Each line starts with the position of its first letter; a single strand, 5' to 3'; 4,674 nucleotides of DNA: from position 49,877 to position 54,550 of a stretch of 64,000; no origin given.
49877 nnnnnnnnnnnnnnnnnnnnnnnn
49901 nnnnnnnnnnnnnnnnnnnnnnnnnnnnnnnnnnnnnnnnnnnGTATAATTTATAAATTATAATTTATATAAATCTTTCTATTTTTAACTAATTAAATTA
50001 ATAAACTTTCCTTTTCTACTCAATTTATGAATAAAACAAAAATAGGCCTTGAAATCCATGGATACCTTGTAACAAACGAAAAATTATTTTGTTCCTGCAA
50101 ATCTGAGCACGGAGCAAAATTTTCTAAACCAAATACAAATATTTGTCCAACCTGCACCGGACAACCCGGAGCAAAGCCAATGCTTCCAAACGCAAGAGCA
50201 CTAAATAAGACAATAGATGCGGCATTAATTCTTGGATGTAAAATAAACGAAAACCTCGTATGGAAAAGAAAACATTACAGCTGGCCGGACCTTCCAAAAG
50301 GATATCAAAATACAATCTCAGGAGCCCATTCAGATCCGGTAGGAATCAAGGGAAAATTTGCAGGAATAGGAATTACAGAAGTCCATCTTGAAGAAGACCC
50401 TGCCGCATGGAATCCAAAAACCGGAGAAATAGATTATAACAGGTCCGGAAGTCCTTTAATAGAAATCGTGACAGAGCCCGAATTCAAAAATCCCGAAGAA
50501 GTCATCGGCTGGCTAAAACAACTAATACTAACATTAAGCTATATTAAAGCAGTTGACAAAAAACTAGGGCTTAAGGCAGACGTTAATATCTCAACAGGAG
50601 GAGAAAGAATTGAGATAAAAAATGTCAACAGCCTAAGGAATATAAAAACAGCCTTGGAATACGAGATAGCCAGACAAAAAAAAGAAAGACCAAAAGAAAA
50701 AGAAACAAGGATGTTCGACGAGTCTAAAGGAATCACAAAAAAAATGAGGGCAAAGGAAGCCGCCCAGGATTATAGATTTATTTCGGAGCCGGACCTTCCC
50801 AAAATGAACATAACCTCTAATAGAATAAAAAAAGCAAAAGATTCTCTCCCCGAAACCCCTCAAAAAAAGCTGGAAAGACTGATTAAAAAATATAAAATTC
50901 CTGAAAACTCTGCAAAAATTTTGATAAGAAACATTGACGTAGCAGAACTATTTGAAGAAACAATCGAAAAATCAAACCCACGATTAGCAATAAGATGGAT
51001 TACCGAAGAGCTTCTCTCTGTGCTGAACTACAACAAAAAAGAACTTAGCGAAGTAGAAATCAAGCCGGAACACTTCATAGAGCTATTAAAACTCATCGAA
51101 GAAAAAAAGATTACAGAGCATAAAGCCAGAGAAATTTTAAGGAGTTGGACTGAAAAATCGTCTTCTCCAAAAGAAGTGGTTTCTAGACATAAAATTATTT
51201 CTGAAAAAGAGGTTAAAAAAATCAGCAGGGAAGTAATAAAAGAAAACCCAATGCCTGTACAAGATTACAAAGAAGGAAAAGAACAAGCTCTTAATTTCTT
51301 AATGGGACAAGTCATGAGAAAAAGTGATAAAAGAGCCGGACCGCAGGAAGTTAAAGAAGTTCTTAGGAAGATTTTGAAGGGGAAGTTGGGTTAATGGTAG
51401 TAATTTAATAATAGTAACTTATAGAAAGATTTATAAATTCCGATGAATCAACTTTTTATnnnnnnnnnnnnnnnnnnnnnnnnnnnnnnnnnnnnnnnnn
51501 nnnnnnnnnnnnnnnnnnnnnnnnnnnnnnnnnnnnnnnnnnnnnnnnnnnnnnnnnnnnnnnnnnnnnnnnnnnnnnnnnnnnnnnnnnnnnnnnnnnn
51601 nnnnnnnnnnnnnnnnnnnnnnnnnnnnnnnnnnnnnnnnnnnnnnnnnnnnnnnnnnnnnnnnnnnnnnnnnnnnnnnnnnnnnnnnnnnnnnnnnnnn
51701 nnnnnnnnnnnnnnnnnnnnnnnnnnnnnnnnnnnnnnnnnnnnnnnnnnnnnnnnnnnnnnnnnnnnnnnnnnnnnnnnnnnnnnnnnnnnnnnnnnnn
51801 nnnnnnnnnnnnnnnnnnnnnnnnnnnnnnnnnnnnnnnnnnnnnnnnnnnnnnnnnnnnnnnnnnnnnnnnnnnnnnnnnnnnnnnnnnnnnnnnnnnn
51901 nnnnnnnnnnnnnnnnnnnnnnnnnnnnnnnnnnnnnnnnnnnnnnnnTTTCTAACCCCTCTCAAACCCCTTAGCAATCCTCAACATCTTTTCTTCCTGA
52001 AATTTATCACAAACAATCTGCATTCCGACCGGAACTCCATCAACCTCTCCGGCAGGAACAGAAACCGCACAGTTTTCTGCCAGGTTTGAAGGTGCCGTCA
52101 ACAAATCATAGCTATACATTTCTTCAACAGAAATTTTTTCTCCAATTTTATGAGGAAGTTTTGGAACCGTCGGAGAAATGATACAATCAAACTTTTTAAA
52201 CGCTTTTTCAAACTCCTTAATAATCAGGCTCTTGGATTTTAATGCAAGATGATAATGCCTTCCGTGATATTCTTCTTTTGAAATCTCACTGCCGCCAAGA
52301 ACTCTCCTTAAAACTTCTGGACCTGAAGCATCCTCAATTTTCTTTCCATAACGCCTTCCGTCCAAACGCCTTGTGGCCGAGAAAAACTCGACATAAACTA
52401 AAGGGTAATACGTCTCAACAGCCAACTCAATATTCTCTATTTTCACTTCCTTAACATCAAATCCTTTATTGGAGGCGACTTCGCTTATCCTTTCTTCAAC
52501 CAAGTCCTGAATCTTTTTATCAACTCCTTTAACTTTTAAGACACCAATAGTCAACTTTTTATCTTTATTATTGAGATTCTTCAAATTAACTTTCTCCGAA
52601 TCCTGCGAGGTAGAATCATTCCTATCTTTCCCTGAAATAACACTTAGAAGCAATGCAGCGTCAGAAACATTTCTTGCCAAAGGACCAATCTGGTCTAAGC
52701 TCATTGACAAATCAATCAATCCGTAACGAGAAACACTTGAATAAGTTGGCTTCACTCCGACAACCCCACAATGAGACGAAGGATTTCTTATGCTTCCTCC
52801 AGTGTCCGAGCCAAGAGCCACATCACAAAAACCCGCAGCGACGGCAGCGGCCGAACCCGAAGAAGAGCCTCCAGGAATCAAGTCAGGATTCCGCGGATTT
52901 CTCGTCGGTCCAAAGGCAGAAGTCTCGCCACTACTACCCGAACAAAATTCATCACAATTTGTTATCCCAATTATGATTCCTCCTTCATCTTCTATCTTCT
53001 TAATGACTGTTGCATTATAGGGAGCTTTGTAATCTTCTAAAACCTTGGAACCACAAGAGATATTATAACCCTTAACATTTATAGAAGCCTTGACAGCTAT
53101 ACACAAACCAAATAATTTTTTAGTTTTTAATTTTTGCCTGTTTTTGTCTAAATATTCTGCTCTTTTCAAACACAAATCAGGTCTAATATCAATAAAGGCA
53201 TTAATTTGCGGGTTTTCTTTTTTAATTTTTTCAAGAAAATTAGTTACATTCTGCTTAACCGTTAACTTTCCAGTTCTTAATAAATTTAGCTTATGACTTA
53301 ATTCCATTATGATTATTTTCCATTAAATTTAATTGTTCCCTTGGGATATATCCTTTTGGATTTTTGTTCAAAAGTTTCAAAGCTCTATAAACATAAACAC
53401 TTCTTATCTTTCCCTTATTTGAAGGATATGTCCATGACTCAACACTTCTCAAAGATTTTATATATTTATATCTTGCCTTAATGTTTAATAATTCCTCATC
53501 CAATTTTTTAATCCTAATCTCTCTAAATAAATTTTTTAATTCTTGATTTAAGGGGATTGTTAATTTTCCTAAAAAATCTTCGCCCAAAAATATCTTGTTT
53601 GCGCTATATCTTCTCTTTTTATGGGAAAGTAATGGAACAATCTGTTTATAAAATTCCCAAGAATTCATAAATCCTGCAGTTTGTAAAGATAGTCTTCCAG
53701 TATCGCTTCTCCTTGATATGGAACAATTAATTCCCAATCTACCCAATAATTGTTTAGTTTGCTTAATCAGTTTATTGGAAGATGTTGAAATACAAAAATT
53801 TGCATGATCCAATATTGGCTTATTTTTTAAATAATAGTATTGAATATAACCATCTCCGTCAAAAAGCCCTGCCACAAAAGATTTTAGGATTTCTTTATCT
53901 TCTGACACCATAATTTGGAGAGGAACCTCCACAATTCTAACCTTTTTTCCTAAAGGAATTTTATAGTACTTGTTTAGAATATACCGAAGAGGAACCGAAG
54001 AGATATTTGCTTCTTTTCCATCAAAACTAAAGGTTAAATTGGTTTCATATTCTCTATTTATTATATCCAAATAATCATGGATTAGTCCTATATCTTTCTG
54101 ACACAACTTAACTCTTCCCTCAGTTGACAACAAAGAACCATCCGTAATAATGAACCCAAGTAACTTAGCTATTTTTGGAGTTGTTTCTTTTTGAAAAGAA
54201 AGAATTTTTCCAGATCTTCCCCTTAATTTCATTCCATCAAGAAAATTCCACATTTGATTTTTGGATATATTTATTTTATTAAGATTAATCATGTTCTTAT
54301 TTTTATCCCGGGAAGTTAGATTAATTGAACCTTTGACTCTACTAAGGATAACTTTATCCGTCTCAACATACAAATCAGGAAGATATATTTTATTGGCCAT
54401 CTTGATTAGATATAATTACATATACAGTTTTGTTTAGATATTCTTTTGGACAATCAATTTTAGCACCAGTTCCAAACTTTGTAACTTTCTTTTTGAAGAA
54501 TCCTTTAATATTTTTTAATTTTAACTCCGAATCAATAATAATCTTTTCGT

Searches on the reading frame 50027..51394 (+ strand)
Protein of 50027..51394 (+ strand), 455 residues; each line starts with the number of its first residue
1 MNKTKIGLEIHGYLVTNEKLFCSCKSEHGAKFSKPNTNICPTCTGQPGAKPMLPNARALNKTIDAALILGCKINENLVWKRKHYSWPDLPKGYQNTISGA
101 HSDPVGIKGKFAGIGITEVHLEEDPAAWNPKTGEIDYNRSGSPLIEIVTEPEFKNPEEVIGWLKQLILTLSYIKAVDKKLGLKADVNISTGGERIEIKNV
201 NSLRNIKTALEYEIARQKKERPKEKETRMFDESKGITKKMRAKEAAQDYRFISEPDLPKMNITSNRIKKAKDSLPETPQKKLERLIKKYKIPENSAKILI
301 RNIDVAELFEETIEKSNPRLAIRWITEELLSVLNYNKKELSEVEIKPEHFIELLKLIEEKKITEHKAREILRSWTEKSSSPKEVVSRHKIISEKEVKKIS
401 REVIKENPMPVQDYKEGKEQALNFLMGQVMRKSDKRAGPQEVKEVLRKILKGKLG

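Call 71: search_protein_families(library=pfam, proteins=[window:50027-51394:+], max_evalue=0.001)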
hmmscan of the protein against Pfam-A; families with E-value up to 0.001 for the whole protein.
window:50027-51394:+ (455 aa): 2 families
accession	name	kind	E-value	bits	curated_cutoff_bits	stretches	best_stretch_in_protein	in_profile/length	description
PF02934.20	GatB_N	-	1.6e-76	257.5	23.4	1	5-267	2-276/277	GatB/GatE catalytic domain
PF02637.23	GatB_Yqey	-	4.3e-40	137.4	27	1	307-450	1-148/148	GatB domain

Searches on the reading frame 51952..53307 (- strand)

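Call 71: search_protein_families(library=pfam, proteins=[window:51952-53307:-], max_evalue=0.001)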
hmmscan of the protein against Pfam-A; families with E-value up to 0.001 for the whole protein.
window:51952-53307:- (451 aa): 1 family
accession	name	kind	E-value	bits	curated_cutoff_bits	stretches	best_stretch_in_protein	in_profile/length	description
PF01425.27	Amidase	-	1.8e-127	426.5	27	1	21-442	3-445/445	Amidase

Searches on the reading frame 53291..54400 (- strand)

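Call 71: search_protein_families(library=pfam, proteins=[window:53291-54400:-], max_evalue=0.001)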
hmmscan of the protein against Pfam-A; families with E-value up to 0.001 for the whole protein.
window:53291-54400:- (369 aa): 2 families
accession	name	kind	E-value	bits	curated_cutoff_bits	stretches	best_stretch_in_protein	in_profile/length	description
PF14528.11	LAGLIDADG_3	-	8.7e-13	48.8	22.5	1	173-253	4-80/82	LAGLIDADG-like domain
PF05204.19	Hom_end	-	7.1e-06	26.5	21.1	1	163-232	5-66/110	Homing endonuclease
